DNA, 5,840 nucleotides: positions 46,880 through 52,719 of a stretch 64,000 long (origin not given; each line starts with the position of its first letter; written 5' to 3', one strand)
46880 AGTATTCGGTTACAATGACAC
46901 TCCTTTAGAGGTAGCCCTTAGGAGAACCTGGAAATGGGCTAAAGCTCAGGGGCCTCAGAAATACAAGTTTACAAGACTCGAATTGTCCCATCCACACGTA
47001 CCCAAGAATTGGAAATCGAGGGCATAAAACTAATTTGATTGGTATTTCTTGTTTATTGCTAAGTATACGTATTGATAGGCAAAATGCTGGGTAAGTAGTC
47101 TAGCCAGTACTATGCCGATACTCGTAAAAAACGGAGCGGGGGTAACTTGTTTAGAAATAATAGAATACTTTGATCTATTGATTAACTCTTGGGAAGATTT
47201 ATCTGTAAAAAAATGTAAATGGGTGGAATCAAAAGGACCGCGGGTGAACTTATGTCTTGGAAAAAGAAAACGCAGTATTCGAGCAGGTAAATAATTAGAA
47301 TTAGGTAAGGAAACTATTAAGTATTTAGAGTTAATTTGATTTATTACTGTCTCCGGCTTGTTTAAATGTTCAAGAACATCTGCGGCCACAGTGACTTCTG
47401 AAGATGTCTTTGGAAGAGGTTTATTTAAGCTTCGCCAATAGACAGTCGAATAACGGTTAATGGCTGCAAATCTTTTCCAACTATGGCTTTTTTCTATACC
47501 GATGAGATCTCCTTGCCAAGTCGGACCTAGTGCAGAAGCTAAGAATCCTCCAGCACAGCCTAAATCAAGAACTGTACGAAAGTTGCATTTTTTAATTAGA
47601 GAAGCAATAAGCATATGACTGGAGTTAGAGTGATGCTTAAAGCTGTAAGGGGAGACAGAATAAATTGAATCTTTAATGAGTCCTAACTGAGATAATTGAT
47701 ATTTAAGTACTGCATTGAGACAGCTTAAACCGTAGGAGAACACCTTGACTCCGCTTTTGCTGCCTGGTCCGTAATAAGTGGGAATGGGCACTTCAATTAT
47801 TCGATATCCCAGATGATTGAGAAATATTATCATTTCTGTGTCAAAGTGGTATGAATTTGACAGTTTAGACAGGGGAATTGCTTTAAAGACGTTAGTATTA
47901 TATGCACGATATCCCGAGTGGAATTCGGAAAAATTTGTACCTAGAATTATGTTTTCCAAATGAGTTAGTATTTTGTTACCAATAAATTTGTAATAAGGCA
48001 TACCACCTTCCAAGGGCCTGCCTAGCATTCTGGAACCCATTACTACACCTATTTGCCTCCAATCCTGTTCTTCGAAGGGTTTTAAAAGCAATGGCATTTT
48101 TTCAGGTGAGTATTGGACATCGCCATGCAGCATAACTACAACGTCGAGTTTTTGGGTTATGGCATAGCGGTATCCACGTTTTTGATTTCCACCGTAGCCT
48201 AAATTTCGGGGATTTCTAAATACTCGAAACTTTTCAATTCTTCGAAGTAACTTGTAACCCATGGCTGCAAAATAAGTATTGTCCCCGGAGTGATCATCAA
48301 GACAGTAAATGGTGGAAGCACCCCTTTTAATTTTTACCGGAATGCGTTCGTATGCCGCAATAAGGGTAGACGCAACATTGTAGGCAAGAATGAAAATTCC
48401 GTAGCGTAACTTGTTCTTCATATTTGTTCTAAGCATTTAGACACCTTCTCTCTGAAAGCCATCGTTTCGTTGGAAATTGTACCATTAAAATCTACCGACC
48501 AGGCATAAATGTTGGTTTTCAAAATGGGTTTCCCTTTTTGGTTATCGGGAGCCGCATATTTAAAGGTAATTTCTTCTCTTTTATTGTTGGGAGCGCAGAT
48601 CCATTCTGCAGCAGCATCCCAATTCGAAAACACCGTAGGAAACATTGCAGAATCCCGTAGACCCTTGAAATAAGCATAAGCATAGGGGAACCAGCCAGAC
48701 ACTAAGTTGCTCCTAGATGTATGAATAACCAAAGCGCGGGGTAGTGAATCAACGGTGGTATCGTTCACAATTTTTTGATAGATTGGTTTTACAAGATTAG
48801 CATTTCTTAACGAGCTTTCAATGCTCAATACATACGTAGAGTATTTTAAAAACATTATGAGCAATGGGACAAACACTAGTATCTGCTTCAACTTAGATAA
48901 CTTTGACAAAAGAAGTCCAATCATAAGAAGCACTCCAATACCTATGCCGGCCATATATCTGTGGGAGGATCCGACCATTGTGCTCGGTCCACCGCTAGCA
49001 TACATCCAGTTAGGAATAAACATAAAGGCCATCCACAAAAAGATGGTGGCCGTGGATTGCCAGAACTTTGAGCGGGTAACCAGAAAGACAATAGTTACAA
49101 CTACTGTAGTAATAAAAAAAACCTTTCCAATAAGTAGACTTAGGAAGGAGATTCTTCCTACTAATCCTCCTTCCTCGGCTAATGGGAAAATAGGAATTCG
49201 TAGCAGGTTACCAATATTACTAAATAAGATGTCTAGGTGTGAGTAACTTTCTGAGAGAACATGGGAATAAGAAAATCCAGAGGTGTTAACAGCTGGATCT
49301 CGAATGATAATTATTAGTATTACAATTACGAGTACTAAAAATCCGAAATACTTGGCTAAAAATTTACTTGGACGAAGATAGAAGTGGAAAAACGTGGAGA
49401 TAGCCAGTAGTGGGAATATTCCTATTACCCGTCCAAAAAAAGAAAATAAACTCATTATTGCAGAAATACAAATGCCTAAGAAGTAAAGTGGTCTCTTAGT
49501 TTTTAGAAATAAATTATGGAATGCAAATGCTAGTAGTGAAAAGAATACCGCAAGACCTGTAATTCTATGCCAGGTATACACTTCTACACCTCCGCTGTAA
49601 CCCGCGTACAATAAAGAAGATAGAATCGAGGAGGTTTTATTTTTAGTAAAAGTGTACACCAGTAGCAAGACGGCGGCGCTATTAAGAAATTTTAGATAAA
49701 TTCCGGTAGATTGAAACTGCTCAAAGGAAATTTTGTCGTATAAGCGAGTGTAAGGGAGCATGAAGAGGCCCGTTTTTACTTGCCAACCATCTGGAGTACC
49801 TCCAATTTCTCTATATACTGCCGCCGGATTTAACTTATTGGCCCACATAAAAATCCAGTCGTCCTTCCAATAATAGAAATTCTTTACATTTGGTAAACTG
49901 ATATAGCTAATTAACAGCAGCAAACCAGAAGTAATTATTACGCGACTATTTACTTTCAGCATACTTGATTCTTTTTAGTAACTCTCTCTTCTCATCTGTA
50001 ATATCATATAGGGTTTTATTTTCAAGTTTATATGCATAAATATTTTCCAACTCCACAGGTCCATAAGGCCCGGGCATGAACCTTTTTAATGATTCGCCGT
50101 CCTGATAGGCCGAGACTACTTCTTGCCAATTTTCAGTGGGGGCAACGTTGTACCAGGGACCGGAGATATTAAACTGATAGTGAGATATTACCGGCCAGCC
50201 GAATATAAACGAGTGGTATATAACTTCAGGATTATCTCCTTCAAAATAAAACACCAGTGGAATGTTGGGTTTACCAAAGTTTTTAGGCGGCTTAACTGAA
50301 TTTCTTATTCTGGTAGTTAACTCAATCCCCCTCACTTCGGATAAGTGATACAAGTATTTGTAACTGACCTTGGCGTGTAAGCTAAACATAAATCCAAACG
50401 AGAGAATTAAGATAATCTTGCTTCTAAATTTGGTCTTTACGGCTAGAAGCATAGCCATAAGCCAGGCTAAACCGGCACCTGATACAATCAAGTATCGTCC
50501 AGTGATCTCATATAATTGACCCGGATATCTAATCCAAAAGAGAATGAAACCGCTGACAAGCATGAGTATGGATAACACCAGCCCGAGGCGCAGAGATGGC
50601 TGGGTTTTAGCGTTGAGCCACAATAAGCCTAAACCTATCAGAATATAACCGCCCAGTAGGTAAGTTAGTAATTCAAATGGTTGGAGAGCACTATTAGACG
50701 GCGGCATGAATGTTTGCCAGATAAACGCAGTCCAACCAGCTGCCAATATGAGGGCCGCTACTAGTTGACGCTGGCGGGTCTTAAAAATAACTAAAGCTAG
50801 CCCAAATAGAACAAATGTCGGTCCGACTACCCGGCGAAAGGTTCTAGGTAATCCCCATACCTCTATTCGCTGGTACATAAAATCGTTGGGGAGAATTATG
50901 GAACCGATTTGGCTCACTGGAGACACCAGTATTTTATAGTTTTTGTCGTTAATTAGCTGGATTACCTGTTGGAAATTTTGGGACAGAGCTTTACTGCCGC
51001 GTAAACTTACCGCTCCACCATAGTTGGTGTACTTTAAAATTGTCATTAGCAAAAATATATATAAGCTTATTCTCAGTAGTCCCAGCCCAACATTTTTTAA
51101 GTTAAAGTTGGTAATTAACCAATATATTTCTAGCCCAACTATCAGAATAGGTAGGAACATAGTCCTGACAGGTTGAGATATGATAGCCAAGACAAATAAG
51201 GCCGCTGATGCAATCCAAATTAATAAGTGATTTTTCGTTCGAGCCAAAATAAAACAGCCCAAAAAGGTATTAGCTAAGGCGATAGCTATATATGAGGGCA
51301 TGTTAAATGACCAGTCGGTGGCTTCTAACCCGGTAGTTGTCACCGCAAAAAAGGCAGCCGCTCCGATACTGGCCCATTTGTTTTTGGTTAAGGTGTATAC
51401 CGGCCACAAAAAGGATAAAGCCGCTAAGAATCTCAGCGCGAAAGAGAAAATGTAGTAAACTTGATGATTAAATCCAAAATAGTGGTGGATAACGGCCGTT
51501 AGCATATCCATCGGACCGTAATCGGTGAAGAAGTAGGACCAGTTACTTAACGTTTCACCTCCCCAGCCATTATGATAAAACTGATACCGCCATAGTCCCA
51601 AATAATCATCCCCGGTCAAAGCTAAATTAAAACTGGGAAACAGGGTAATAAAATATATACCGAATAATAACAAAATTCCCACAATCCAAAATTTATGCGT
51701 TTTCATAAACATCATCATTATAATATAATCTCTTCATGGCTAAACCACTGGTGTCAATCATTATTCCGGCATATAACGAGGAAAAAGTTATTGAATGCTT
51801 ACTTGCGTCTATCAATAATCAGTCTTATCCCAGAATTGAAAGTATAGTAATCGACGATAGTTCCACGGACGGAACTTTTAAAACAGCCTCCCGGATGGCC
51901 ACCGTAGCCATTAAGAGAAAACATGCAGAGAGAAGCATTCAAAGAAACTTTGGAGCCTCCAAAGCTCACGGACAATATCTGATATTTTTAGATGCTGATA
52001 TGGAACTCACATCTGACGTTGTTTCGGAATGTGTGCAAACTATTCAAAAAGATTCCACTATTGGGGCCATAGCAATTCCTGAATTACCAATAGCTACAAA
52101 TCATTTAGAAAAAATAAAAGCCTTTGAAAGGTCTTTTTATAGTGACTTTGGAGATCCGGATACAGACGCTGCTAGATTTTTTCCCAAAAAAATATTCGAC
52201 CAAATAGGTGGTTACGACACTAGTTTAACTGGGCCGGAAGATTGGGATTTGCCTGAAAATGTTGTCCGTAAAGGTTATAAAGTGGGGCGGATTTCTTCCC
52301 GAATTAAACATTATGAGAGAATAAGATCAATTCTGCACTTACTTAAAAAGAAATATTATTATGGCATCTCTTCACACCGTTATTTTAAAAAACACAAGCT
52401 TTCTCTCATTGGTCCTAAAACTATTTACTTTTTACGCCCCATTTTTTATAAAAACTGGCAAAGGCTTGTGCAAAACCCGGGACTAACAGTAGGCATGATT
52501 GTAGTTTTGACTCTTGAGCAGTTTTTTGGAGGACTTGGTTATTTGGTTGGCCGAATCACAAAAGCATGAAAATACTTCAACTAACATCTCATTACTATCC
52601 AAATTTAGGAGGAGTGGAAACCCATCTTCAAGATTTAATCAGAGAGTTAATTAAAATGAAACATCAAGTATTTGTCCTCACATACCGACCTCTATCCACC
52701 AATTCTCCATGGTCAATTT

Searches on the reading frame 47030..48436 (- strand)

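Call 9: search_protein_families(library=pfam, proteins=[window:47030-48436:-], max_evalue=0.001)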
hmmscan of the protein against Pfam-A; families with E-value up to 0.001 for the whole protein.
window:47030-48436:- (468 aa): 2 families
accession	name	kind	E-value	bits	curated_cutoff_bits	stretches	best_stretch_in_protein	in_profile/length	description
PF00535.33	Glycos_transf_2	-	1.3e-13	51.7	23.3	1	14-185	2-165/168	Glycosyl transferase family 2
PF13489.12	Methyltransf_23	-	2.2e-06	28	27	1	287-421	24-156/164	Methyltransferase domain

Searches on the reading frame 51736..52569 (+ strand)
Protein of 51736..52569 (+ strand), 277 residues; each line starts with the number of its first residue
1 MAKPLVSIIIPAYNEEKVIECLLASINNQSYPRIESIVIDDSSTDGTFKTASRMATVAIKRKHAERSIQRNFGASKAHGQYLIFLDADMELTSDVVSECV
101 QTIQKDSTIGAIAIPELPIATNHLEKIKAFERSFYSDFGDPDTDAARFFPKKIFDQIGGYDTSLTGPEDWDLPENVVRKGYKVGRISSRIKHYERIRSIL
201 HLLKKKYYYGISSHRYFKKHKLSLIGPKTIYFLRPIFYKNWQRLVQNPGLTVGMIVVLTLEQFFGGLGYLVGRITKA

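Call 9: search_protein_families(library=pfam, proteins=[window:51736-52569:+], max_evalue=0.001)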
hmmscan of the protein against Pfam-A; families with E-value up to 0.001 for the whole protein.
window:51736-52569:+ (277 aa): 5 families
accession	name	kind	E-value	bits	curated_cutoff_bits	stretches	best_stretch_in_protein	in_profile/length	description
PF00535.33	Glycos_transf_2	-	1.2e-25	90.9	23.3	1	7-113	1-113/168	Glycosyl transferase family 2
PF10111.15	Glyco_tranf_2_2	-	4.6e-14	53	27.3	1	7-198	1-221/276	Glycosyltransferase like family 2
PF13641.12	Glyco_tranf_2_3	-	2.7e-06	28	27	1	6-113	3-120/230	Glycosyltransferase like family 2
PF13632.12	Glyco_trans_2_3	-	0.00026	21.3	27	1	82-230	2-151/198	Glycosyl transferase family group 2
PF02709.20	Glyco_transf_7C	-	0.00033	20.7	23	1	149-197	26-76/78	N-terminal domain of galactosyltransferase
